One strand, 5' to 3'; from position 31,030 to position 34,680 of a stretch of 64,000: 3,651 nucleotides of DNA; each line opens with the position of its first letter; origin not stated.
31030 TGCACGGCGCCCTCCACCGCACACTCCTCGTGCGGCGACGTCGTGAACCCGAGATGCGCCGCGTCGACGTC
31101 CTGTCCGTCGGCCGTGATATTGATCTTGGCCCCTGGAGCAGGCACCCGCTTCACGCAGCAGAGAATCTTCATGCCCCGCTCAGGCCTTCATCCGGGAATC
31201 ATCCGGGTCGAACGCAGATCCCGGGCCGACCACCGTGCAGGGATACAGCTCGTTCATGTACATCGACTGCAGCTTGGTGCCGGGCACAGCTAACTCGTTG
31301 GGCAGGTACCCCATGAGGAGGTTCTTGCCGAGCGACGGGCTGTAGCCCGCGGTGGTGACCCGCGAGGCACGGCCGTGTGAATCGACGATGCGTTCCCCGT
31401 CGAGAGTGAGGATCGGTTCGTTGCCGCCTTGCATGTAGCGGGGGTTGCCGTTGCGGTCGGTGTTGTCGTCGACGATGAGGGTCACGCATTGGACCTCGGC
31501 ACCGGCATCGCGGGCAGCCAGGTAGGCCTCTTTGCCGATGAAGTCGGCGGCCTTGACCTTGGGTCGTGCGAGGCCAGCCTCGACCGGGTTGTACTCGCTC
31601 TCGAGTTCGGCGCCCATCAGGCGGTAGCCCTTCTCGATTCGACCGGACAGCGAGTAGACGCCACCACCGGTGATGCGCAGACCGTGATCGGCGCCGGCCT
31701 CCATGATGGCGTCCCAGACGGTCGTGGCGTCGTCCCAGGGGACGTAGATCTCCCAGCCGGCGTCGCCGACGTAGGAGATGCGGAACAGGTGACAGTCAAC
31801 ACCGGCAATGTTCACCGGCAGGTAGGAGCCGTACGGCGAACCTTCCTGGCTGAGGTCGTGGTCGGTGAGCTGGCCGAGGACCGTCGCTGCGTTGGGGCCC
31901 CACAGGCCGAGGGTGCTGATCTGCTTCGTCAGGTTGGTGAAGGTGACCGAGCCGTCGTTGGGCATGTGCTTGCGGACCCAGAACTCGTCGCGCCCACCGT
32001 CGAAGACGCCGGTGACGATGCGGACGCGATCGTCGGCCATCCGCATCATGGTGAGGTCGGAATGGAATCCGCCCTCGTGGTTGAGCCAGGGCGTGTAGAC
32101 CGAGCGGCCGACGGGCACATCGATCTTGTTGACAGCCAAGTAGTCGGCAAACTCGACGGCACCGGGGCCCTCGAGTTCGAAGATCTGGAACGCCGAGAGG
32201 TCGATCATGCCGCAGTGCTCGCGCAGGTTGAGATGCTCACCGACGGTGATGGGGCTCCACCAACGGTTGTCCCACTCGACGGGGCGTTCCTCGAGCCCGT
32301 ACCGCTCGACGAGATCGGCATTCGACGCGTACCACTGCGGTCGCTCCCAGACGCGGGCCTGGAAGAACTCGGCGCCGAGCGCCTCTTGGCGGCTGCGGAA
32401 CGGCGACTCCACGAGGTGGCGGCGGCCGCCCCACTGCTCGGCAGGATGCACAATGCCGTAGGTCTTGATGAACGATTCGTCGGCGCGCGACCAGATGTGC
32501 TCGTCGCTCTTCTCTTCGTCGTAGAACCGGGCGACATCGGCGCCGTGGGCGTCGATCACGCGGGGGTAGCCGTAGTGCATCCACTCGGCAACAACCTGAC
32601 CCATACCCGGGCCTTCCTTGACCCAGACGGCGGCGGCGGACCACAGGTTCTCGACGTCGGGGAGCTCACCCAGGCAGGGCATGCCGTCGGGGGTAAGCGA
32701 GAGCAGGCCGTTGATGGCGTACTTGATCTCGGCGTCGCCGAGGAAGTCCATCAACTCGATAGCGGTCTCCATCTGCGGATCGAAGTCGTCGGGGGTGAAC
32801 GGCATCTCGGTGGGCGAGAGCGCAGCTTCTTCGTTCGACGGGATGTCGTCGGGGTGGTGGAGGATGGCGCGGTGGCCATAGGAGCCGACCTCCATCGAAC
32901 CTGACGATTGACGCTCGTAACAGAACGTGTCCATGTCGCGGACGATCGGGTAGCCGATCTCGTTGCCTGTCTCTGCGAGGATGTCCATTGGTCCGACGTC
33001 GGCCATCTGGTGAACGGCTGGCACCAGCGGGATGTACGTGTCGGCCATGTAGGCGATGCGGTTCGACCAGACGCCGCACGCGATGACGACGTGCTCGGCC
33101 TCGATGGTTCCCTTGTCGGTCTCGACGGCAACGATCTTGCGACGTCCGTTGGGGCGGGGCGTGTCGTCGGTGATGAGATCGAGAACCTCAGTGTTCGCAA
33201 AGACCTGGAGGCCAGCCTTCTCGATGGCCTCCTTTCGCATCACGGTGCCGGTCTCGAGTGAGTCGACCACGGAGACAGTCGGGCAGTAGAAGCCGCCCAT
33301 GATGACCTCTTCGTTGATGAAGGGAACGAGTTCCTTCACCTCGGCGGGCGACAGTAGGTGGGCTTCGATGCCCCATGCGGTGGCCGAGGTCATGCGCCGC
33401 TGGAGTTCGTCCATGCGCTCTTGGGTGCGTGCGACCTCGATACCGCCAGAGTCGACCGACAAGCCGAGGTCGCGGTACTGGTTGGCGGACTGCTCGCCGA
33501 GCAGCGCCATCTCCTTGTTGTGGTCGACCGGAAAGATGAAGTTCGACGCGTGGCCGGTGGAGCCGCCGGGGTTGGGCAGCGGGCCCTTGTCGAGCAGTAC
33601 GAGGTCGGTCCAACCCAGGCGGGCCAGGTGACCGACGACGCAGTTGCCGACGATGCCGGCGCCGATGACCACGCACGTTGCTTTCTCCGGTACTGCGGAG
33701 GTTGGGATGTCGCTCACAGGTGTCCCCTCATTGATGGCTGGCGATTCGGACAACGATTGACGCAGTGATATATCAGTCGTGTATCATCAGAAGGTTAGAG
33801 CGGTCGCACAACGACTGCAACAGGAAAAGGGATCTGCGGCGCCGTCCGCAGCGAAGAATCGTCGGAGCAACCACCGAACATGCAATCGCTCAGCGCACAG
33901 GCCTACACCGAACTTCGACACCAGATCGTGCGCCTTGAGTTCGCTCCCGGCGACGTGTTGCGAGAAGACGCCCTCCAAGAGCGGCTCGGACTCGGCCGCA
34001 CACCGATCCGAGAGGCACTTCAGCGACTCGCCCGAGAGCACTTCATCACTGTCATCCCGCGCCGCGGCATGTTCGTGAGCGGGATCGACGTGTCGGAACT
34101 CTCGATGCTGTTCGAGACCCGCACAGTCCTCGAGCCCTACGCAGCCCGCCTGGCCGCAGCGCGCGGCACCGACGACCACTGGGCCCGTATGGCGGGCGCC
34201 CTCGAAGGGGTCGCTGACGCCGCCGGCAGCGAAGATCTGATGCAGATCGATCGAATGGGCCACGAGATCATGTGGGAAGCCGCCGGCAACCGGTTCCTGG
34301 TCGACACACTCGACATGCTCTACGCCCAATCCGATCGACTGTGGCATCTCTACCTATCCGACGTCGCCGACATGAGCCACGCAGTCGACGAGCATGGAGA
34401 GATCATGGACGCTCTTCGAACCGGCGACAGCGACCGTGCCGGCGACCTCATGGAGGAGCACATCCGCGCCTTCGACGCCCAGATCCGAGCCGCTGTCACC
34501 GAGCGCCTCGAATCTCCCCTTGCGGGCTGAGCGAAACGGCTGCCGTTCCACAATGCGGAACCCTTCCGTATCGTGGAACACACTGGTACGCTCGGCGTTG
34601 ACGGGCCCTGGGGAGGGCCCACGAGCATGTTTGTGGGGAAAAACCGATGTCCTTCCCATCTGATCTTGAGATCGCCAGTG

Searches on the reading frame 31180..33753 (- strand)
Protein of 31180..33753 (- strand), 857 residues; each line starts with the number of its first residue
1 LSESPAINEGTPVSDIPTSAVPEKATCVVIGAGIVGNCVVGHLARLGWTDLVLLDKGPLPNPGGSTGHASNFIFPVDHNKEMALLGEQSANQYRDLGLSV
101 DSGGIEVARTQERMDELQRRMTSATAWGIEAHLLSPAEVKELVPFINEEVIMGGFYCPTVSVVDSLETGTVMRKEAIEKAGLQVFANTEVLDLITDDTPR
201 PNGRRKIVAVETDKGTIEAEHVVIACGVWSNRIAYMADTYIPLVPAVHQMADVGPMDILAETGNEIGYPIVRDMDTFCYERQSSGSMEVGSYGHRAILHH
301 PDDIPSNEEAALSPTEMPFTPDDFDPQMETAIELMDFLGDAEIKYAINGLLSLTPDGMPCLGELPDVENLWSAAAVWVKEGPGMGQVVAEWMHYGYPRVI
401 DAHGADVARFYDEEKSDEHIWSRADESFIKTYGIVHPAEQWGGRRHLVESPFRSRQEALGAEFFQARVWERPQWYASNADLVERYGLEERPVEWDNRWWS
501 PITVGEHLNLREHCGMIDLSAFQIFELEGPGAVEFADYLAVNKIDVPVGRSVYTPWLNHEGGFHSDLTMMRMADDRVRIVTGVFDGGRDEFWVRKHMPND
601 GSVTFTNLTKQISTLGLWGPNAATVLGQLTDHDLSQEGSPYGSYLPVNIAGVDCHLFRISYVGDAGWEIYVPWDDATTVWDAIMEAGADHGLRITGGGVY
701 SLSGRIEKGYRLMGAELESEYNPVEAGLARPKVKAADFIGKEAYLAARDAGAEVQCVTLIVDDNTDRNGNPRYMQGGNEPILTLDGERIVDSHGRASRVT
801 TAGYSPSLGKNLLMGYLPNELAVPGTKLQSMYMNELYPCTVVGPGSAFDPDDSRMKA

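Call 9: search_protein_families(library=pfam, proteins=[window:31180-33753:-])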
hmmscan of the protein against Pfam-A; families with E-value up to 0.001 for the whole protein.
window:31180-33753:- (857 aa): 4 families
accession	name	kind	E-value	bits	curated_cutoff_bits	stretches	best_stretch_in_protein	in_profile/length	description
PF01571.26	GCV_T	-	3.3e-65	220.3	25.6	1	454-729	3-253/255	Aminomethyltransferase folate-binding domain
PF01266.30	DAO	-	1.6e-43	150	27.9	1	28-391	3-353/353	FAD dependent oxidoreductase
PF08669.17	GCV_T_C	-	1.2e-10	41.5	25.9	1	780-843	13-75/80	Glycine cleavage T-protein C-terminal barrel domain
PF16350.10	FAO_M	-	2.2e-09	37.8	27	1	400-447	6-53/56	FAD dependent oxidoreductase central domain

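Call 40: search_protein_families(library=ncbifam, proteins=[window:31180-33753:-], max_evalue=0.00001)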
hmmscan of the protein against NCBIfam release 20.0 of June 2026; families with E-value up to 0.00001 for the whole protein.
window:31180-33753:- (857 aa): 20 families
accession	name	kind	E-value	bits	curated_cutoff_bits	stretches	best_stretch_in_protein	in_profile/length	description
NF001567.0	PRK00389.1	subfamily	7.2e-42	143.6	300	1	504-842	35-348/359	glycine cleavage system aminomethyltransferase GcvT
TIGR01372.1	soxA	subfamily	7.6e-42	143.2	1164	1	452-856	612-995/996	sarcosine oxidase subunit alpha family protein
TIGR00528.1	gcvT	equivalog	3.6e-39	134.7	235.85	1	504-842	33-355/362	glycine cleavage system aminomethyltransferase GcvT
NF010093.0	PRK13579.1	equivalog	1.2e-30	106.5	459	1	504-840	42-357/371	glycine cleavage system aminomethyltransferase GcvT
NF053776.1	TmaoDeMthMsil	equivalog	1.3e-30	106.6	1100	1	501-828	416-732/763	trimethylamine N-oxide demethylase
NF009133.0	PRK12486.1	equivalog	2.1e-17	63.1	410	1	508-829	49-351/369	dimethylsulfoniopropionate demethylase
TIGR02352.1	thiamin_ThiO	equivalog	6.2e-14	51.8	250.8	1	28-234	2-211/351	glycine oxidase ThiO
NF001933.0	PRK00711.1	subfamily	7.6e-14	51.5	383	1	101-245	134-272/429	D-amino acid dehydrogenase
NF047633.1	SyrngDmethDesA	equivalog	9.3e-14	50.8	800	1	526-709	60-248/453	syringate O-demethylase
TIGR01373.1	soxB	subfamily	6.6e-13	48.3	529.45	1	27-249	33-259/407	sarcosine oxidase subunit beta family protein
NF008425.0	PRK11259.1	equivalog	2.1e-12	46.7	257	1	25-235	5-210/377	N-methyl-L-tryptophan oxidase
TIGR03364.1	HpnW_proposed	hypoth_equivalog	8.6e-11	41.5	285.1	1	27-228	3-195/365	TIGR03364 family FAD-dependent oxidoreductase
NF008726.1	PRK11728.1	equivalog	1.4e-10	40.6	299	1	27-239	3-211/389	L-2-hydroxyglutarate oxidase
TIGR03377.1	glycerol3P_GlpA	equivalog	1.4e-09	37.1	552.8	1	103-246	81-220/530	anaerobic glycerol-3-phosphate dehydrogenase subunit GlpA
NF008313.0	PRK11101.1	equivalog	3.6e-09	35.7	425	1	112-247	99-230/548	anaerobic glycerol-3-phosphate dehydrogenase subunit A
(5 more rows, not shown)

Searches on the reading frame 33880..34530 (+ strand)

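Call 9: search_protein_families(library=pfam, proteins=[window:33880-34530:+])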
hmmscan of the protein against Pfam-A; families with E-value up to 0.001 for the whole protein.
window:33880-34530:+ (216 aa): 2 families
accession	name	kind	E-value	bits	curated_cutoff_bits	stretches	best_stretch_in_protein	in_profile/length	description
PF07729.17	FCD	-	1.6e-27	96.8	24.3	1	77-196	2-124/125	FCD domain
PF00392.27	GntR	-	3.8e-18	65.3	27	1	5-66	2-64/64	Bacterial regulatory proteins, gntR family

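Call 40: search_protein_families(library=ncbifam, proteins=[window:33880-34530:+], max_evalue=0.00001)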
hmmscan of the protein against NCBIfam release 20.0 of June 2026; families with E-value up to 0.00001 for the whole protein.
window:33880-34530:+ (216 aa): 8 families
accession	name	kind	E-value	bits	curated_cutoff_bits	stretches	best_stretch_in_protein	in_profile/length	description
TIGR03338.1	phnR_burk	equivalog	4.5e-28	98.3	271.5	1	2-196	10-207/212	phosphonate utilization associated transcriptional regulator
NF008576.0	PRK11534.1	equivalog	6.4e-24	84.9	218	1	2-197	6-212/225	DNA-binding transcriptional regulator CsiR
NF003011.0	PRK03837.1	subfamily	2.7e-17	63.2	260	1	73-203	103-234/241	transcriptional regulator NanR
NF008504.0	PRK11414.1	equivalog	2.5e-13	50.3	225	1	3-191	11-204/221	GntR family transcriptional regulator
NF007741.0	PRK10421.1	equivalog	1.6e-10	40.8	311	1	78-203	102-234/262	transcriptional regulator LldR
NF007001.0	PRK09464.1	equivalog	1.1e-07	31.8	330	0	77-196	100-226/254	pyruvate dehydrogenase complex transcriptional repressor PdhR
NF007442.0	PRK09990.1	equivalog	2.3e-07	30.5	301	0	29-147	37-176/256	transcriptional regulator GlcC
NF052282.1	PLP_TF_PdxR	equivalog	2.4e-06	26.9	320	1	4-72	2-71/448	MocR-like pyridoxine biosynthesis transcription factor PdxR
